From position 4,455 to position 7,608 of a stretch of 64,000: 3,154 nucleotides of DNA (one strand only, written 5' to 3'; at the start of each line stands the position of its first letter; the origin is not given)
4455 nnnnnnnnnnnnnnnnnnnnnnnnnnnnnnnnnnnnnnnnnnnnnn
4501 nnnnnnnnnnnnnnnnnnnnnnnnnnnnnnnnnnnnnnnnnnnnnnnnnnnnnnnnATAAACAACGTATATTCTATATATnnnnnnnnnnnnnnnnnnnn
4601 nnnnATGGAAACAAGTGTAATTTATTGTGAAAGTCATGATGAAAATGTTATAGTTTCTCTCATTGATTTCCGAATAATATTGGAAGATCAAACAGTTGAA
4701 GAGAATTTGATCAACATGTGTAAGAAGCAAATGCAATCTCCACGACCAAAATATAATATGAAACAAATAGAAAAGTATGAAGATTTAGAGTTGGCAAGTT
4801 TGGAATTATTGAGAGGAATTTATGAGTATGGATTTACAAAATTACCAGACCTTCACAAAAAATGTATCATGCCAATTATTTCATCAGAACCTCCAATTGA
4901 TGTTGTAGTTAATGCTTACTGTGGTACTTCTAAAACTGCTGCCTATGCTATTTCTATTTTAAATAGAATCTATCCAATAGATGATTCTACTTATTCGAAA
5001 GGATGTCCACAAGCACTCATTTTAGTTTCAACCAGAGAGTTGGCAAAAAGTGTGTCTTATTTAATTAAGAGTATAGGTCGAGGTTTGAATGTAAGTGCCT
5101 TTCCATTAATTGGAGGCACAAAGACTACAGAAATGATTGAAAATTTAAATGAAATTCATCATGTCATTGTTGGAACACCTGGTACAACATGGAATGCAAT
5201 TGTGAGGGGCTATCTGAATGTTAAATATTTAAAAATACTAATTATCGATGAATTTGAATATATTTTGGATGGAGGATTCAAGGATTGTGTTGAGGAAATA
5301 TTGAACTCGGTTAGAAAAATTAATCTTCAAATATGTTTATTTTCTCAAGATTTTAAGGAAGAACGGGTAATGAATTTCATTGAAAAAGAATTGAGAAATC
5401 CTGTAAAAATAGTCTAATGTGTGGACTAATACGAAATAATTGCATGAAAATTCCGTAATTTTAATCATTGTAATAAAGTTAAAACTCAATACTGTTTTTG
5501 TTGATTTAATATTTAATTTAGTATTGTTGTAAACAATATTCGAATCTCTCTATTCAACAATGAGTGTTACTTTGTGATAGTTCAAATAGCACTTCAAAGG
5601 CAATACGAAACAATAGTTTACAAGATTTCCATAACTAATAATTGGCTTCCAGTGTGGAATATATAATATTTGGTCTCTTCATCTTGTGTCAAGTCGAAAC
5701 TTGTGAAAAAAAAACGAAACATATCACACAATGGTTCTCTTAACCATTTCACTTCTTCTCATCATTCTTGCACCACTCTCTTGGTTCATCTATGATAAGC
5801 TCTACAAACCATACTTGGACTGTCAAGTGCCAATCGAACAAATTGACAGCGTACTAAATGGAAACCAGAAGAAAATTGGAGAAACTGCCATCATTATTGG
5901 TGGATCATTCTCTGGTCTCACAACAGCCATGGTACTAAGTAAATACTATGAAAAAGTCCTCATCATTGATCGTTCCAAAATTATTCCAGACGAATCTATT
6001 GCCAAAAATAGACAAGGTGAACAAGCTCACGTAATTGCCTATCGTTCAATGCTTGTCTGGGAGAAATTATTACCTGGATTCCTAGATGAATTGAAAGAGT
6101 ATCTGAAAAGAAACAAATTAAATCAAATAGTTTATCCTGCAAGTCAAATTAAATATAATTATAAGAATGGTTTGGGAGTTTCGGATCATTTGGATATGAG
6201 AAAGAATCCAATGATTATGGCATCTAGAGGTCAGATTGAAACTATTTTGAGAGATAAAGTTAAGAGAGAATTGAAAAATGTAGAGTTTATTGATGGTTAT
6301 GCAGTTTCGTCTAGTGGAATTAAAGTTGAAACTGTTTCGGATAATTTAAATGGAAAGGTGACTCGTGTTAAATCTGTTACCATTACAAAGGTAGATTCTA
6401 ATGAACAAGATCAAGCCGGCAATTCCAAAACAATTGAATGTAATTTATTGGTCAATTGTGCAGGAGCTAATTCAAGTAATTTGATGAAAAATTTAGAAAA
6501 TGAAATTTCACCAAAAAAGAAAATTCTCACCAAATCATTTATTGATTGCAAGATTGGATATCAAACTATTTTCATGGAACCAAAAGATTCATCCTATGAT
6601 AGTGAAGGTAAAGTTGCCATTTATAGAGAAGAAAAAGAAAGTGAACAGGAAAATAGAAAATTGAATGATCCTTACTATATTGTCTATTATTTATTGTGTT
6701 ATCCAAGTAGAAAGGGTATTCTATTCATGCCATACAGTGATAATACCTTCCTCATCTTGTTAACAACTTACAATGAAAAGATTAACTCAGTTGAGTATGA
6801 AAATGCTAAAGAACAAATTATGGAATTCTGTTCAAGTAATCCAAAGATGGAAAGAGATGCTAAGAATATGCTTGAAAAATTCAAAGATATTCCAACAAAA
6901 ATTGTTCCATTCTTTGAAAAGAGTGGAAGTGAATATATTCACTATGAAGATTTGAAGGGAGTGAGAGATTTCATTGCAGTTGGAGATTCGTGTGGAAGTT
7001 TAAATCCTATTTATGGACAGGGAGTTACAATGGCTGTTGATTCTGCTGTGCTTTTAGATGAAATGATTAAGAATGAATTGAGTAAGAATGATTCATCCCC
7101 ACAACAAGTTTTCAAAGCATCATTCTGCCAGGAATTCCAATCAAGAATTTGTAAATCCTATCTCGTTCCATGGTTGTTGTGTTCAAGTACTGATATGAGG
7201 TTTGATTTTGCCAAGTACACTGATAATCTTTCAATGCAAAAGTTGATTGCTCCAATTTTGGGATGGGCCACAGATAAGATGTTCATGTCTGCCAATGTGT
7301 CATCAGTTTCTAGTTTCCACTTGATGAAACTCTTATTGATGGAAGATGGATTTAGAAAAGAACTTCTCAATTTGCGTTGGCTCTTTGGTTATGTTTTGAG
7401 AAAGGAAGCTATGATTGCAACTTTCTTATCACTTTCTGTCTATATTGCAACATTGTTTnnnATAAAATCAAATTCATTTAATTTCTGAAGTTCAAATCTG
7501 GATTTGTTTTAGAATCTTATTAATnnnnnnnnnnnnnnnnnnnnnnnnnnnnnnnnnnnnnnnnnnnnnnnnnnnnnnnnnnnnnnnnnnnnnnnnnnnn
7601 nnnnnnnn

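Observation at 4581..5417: Stand-alone, catalytically degenerate DEAD-box RecA-1 domain (pseudo-helicase)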

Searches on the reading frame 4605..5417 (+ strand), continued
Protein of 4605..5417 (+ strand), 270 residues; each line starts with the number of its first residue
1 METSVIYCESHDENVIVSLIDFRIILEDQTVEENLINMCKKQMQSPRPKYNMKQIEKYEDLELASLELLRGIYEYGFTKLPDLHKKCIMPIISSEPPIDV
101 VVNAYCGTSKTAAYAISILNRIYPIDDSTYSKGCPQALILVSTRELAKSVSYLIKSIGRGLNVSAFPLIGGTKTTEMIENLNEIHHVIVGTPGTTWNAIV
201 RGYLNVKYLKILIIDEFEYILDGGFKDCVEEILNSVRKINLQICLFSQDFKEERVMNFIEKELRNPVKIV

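Call 51: fold_search(model_id=the predicted structure, library=pdb)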
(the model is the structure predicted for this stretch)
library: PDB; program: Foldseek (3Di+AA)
matches with E <= 10: 1565; with E <= 0.001: 441
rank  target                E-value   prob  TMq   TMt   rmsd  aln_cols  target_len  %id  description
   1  5zbz                  1.8e-21  1.00  0.73  0.89   2.8       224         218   35  Crystal structure of the DEAD domain of Human eIF4A with sanguinarine (released 2019-02-20)
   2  2g9n_B                3.1e-20  1.00  0.73  0.91   2.3       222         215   35  Structure of the DEAD domain of Human eukaryotic initiation factor 4A, eIF4A (released 2006-03-14)
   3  7ddx_B                5.7e-20  1.00  0.73  0.92   1.7       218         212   35  Crystal structure of KANK1 S1179F mutant in complex wtih eIF4A1 (released 2021-09-08)
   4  1qva                  1.1e-19  1.00  0.72  0.90   3.2       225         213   33  YEAST INITIATION FACTOR 4A N-TERMINAL DOMAIN (released 1999-12-02)
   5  1fuu_A                1.5e-19  1.00  0.72  0.90   3.2       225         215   33  YEAST INITIATION FACTOR 4A (released 2000-11-29)
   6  2g9n_A                3.7e-19  1.00  0.71  0.88   2.7       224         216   33  Structure of the DEAD domain of Human eukaryotic initiation factor 4A, eIF4A (released 2006-03-14)
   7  6zmw_j                7.3e-19  1.00  0.73  0.52   2.5       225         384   34  Structure of a human 48S translational initiation complex (released 2020-09-23)
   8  3bor                  1.4e-18  1.00  0.69  0.95   1.8       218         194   32  Crystal structure of the DEADc domain of human translation initiation factor 4A-2 (released 2008-01-01)
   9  7pq0_B                1.8e-18  1.00  0.73  0.52   2.5       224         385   35  Crystal structure of the Burkholderia Lethal Factor 1 (BLF1) C94S inactive mutant in complex with human eIF4A - Crysta (released 2022-04-13)
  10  1fuu_B                4.1e-18  1.00  0.72  0.52   3.2       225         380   33  YEAST INITIATION FACTOR 4A (released 2000-11-29)
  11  8huj_A                5.3e-18  1.00  0.73  0.52   2.4       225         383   35  Cryo-EM structure of the J-K-St region of EMCV IRES in complex with eIF4G-HEAT1 and eIF4A (released 2023-08-02)
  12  1qde                  9.8e-18  1.00  0.69  0.91   2.8       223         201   30  CRYSTAL STRUCTURE OF THE ATPASE DOMAIN OF TRANSLATION INITIATION FACTOR 4A FROM SACCHAROMYCES CEREVISIAE-THE PROTOTYPE O (released 2000-05-23)
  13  5zc9_A                1.7e-17  1.00  0.72  0.52   1.8       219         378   35  Crystal structure of the human eIF4A1-ATP analog-RocA-polypurine RNA complex (released 2019-01-16)
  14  5gju                  2.5e-17  1.00  0.69  0.93   2.0       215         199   26  DEAD-box RNA helicase (released 2017-05-31)
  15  3eiq_D                3.2e-17  1.00  0.73  0.54   2.5       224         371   35  Crystal structure of Pdcd4-eIF4A (released 2009-02-24)
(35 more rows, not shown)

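Call 54: list_cluster_members(proteins=[P0035, P0095, P0127, P0140, P0292, P0293, P0295, P0296, P0014, P0053])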
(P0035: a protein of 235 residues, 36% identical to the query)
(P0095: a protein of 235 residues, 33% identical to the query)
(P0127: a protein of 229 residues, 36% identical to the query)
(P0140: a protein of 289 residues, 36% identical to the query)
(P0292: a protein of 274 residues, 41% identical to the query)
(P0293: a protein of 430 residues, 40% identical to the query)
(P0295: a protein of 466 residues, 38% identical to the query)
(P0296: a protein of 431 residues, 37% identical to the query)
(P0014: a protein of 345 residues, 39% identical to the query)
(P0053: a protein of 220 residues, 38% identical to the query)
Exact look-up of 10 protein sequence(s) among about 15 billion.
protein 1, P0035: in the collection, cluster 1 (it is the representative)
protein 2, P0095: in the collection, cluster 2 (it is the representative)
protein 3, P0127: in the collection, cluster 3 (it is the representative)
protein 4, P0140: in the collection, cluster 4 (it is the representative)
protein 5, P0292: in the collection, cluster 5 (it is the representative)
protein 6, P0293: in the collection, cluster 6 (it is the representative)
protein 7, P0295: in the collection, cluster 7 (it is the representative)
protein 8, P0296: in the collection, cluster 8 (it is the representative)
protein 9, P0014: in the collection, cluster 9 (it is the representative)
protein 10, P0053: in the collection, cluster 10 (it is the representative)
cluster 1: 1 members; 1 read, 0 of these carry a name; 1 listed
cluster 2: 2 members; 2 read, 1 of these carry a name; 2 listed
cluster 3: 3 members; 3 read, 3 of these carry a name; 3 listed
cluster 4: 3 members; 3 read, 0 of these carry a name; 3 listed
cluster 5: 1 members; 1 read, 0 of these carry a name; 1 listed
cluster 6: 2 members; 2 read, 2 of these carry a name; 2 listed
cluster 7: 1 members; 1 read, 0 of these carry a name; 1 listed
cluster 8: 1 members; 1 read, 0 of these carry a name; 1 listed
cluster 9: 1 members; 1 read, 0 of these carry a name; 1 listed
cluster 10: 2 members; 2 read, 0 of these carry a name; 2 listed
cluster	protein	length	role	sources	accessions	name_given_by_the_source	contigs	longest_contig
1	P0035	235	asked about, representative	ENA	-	-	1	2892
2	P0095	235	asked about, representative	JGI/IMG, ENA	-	-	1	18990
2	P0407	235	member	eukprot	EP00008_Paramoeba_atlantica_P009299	CAMPEP_0201486924 /NCGR_PEP_ID=MMETSP0151_2-20130828/10948_1 /ASSEMBLY_ACC=CAM_ASM_000257 ...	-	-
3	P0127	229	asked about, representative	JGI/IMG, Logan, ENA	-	translation initiation factor 4A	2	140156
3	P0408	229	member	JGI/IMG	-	superfamily II DNA/RNA helicase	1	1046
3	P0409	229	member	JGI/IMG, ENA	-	superfamily II DNA/RNA helicase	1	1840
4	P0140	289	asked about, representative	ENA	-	-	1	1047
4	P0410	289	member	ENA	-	-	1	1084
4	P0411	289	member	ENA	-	-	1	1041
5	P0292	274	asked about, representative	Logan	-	-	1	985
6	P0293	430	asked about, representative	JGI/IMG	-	translation initiation factor 4A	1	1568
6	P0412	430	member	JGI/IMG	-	translation initiation factor 4A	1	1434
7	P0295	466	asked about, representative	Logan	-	-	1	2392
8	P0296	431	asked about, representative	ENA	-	-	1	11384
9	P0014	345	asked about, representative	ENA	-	-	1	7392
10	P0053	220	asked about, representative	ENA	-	-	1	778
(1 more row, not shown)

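Call 55: find_encoding_contigs(protein=P0035, flank=5000, max_places=2)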
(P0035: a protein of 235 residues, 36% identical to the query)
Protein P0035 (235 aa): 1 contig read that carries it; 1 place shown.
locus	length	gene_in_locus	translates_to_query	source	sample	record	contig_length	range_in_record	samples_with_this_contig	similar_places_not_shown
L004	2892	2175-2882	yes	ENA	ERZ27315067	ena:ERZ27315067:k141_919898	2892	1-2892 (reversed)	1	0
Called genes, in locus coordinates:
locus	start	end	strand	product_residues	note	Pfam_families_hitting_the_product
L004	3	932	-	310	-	?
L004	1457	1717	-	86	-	PF10557:Cullin_Nedd8 (weak)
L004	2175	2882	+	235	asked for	PF00270:DEAD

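Call 56: find_encoding_contigs(protein=P0044, flank=6000, max_places=2)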
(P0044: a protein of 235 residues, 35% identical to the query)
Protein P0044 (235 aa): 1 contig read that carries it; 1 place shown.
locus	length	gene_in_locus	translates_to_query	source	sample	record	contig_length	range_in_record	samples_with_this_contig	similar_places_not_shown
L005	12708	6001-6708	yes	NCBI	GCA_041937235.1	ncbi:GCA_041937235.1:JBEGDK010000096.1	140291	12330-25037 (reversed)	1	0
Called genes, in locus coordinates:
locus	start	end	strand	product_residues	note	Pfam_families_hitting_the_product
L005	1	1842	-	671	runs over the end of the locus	PF05383:La, PF26088:RRM_LARP4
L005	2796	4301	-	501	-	-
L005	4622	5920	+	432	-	PF01358:PARP_regulatory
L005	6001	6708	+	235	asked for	PF00270:DEAD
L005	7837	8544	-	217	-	-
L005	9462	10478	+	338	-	PF08239:SH3_3 (weak), PF00182:Glyco_hydro_19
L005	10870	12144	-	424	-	PF04564:U-box, PF11789:zf-Nse (weak)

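Call 68: find_related_loci(query=A4, collection=metagenome_contigs, flank=4000)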
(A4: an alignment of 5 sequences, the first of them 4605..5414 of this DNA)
Query A4 (270 aa) in metagenome_contigs; peptide patterns used: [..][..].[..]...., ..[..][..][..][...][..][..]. (x = any residue, [..] = any of these).
241 stretches matched a pattern, but none encodes a relative of the query by tblastn (E <= 1e-3).

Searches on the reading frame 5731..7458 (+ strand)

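Call 6: search_protein_families(library=pfam, proteins=[window:5731-7458:+], max_evalue=0.1)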
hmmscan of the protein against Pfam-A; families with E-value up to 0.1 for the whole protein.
window:5731-7458:+ (576 aa): 8 families
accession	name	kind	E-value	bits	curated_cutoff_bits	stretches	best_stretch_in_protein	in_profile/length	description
PF01494.25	FAD_binding_3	-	1.1e-06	28.6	22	1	53-272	4-184/349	FAD binding domain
PF01266.30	DAO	-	1e-05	25.7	27.9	1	54-87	3-36/353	FAD dependent oxidoreductase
PF07992.20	Pyr_redox_2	-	1.3e-05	25.2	26.1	1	37-86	129-178/291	Pyridine nucleotide-disulphide oxidoreductase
PF00070.33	Pyr_redox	-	0.0024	18.8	22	1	53-92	2-44/82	Pyridine nucleotide-disulphide oxidoreductase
PF04820.20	Trp_halogenase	-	0.0057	16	21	0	412-449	320-357/458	Tryptophan halogenase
PF03486.20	HI0933_like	-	0.011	15.7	50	0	52-83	2-33/244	HI0933-like protein Rossmann domain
PF06690.17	HcgC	-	0.012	15.6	31.4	1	37-83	31-75/248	FeGP cofactor biosynthesis protein, methyltransferase HcgC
PF13450.12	NAD_binding_8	-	0.038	14.7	21.9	1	55-82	1-28/68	NAD(P)-binding Rossmann-like domain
